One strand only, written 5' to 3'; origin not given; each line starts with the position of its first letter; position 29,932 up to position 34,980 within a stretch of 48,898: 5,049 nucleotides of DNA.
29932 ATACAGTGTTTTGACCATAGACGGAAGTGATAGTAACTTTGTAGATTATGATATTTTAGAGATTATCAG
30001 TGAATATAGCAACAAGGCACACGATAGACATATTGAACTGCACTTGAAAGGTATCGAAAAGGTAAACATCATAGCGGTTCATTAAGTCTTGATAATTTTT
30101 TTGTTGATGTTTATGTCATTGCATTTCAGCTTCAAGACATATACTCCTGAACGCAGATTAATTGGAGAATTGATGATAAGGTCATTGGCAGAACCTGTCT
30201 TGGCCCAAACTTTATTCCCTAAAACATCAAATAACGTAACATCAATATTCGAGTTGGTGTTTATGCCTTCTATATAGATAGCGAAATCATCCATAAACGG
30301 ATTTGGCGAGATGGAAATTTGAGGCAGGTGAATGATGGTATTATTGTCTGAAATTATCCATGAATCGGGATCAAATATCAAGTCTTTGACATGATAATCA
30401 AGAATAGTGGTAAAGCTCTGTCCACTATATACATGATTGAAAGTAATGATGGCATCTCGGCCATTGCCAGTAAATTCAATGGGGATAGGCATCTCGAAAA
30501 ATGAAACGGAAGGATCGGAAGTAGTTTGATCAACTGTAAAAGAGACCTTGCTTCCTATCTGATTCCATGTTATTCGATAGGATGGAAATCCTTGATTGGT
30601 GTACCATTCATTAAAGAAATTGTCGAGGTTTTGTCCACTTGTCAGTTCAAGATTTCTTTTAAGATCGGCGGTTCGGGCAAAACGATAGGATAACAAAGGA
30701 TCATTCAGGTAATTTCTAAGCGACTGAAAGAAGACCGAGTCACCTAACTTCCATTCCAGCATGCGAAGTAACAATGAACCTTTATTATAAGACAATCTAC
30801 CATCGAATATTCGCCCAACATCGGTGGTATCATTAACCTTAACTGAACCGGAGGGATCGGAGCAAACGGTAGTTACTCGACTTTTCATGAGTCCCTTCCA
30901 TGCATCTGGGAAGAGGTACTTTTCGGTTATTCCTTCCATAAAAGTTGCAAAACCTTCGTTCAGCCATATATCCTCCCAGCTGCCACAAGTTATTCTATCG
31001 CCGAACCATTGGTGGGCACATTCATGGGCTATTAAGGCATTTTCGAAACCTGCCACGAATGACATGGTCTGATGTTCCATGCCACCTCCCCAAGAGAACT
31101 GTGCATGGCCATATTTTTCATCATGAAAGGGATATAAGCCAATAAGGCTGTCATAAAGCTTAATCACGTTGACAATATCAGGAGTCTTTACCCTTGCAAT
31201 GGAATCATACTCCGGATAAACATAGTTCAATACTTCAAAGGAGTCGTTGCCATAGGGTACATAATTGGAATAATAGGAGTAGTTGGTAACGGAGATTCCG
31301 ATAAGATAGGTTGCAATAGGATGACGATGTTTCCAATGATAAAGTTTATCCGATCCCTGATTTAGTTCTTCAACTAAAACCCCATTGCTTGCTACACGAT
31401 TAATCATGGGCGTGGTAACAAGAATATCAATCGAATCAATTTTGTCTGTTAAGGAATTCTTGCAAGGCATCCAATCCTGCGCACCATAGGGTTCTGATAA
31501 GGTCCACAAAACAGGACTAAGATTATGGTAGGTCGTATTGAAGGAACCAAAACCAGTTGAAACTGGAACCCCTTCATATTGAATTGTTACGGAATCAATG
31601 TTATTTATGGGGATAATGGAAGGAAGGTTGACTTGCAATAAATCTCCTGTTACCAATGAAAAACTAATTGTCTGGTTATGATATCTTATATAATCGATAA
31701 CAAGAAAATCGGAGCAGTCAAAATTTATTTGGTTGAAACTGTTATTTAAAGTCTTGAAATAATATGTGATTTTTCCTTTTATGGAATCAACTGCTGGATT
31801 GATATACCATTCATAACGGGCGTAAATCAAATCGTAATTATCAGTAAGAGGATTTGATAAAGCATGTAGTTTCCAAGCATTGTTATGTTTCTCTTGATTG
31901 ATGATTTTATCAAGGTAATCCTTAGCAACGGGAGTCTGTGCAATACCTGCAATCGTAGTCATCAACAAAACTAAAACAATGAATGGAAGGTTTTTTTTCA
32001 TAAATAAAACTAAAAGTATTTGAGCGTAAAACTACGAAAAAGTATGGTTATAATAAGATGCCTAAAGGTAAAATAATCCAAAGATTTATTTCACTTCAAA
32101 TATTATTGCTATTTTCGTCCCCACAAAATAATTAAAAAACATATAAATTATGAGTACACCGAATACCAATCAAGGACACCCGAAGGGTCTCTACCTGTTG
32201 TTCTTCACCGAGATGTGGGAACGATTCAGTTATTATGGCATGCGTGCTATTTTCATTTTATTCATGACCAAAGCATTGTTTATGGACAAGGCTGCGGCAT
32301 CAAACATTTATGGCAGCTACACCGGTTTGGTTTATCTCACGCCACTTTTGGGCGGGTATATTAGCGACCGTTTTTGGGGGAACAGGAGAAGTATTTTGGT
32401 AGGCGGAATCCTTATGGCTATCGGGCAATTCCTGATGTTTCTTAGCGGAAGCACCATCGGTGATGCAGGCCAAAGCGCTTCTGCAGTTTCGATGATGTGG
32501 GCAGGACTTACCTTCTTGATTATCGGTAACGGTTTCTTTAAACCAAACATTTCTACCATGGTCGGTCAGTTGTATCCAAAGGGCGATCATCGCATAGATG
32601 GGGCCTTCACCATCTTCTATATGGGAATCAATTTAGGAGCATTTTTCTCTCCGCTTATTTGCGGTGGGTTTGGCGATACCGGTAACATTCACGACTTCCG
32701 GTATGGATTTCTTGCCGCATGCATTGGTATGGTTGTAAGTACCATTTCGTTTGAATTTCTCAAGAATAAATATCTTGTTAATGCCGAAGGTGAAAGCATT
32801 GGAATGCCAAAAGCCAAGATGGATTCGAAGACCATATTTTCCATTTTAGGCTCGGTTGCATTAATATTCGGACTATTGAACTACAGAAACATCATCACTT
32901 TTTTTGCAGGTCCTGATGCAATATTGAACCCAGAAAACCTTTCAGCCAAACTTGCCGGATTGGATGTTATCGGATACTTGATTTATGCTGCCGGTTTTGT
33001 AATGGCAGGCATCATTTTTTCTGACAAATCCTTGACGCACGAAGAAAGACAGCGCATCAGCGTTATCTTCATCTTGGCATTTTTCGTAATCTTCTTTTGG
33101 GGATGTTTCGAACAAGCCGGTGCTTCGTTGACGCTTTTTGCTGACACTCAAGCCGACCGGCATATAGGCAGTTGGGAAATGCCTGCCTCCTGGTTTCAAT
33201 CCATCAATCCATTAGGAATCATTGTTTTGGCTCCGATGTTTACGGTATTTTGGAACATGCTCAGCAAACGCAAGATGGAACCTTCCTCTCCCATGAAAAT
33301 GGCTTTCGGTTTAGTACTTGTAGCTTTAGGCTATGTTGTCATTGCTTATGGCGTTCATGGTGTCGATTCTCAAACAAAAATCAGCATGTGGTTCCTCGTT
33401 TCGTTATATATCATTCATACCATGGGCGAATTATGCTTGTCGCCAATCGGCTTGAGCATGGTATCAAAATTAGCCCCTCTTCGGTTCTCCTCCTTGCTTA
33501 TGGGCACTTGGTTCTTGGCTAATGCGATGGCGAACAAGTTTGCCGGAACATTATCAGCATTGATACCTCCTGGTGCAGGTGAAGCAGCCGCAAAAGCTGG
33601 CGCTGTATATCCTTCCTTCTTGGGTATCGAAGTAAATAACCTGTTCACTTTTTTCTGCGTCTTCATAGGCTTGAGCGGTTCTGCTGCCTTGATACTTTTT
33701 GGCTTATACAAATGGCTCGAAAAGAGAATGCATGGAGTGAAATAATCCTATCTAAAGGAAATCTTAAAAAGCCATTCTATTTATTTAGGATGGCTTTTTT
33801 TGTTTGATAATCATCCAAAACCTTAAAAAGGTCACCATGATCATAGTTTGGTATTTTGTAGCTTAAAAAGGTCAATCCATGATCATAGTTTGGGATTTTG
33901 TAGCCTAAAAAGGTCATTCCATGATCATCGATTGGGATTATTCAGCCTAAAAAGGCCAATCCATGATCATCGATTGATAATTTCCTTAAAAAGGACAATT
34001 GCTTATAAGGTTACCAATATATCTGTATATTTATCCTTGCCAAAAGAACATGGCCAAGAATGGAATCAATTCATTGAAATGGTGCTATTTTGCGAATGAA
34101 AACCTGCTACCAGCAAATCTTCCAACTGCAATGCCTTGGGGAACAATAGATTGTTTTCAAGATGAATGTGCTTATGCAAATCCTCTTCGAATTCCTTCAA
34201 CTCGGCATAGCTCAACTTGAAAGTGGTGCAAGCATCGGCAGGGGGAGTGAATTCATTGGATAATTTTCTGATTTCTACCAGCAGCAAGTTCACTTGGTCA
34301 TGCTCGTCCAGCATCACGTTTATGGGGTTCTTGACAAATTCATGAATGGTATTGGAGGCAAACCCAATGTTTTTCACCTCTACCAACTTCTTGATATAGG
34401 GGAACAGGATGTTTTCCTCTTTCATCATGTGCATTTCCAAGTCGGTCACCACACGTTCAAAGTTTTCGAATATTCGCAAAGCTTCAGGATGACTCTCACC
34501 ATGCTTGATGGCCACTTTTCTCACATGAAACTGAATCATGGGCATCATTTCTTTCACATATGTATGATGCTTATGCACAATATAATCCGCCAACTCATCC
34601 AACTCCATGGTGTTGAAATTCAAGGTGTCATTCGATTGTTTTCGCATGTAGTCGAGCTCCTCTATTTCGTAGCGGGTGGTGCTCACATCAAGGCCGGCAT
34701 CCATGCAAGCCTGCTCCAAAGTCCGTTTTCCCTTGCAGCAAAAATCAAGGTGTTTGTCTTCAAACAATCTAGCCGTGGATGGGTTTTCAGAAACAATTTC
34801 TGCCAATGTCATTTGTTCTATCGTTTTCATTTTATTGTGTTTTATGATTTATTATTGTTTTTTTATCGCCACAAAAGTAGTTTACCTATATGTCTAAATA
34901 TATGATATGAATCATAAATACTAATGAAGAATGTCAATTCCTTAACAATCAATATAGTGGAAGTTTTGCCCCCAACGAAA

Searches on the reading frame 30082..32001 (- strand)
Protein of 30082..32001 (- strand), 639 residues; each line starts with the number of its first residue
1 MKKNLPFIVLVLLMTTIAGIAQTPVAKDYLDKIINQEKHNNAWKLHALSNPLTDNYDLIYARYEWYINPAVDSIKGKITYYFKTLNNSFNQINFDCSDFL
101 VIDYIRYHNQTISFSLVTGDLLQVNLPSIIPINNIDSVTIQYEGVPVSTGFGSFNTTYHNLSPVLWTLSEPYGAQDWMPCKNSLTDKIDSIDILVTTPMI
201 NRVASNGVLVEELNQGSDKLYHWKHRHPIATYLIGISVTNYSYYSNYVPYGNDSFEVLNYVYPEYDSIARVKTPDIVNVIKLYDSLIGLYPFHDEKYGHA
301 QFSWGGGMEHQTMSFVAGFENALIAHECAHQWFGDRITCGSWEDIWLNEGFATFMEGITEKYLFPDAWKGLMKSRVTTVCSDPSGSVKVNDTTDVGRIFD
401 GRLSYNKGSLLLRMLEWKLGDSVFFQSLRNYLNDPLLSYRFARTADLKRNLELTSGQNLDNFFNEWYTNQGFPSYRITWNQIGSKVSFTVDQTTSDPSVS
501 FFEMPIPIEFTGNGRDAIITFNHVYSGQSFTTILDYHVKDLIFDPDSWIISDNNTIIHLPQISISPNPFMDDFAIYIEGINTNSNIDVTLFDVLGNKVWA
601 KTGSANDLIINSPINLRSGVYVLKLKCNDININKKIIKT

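Call 54: search_protein_families(library=pfam, proteins=[window:30082-32001:-], max_evalue=0.00001)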
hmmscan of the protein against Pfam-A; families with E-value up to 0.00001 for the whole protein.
window:30082-32001:- (639 aa): 2 families
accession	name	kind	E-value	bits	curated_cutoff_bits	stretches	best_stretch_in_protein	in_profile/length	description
PF01433.26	Peptidase_M1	-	4.8e-33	115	27.7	1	322-466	69-218/218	Peptidase family M1 domain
PF18962.6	Por_Secre_tail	-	3.1e-07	31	27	1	564-637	1-74/75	Secretion system C-terminal sorting domain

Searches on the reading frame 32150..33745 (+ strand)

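Call 54: search_protein_families(library=pfam, proteins=[window:32150-33745:+], max_evalue=0.00001)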
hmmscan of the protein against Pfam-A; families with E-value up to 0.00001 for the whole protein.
window:32150-33745:+ (531 aa): 2 families
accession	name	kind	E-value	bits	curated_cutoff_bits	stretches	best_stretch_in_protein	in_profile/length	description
PF00854.27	PTR2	-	1.2e-63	215.7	27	1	80-472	2-379/392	POT family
PF07690.21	MFS_1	-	1.6e-18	67.2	33.4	1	26-460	10-341/347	Major Facilitator Superfamily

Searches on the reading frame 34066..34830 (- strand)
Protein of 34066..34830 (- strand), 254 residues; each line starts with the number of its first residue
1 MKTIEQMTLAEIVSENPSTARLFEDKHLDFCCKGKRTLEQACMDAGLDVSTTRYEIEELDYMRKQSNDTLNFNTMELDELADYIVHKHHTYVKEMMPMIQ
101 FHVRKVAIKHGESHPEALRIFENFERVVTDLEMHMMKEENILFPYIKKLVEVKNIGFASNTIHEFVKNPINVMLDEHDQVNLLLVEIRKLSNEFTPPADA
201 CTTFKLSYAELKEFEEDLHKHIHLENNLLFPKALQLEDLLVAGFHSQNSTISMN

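Call 54: search_protein_families(library=pfam, proteins=[window:34066-34830:-], max_evalue=0.00001)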
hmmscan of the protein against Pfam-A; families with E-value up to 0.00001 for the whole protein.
window:34066-34830:- (254 aa): 2 families
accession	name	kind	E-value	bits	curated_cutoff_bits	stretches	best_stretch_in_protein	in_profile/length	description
PF01814.28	Hemerythrin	-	2.8e-19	70.3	25.3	1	83-233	4-127/127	Hemerythrin HHE cation binding domain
PF04405.19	ScdA_N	-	7.3e-17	61.2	32.5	1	6-59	2-55/56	Domain of Unknown function (DUF542)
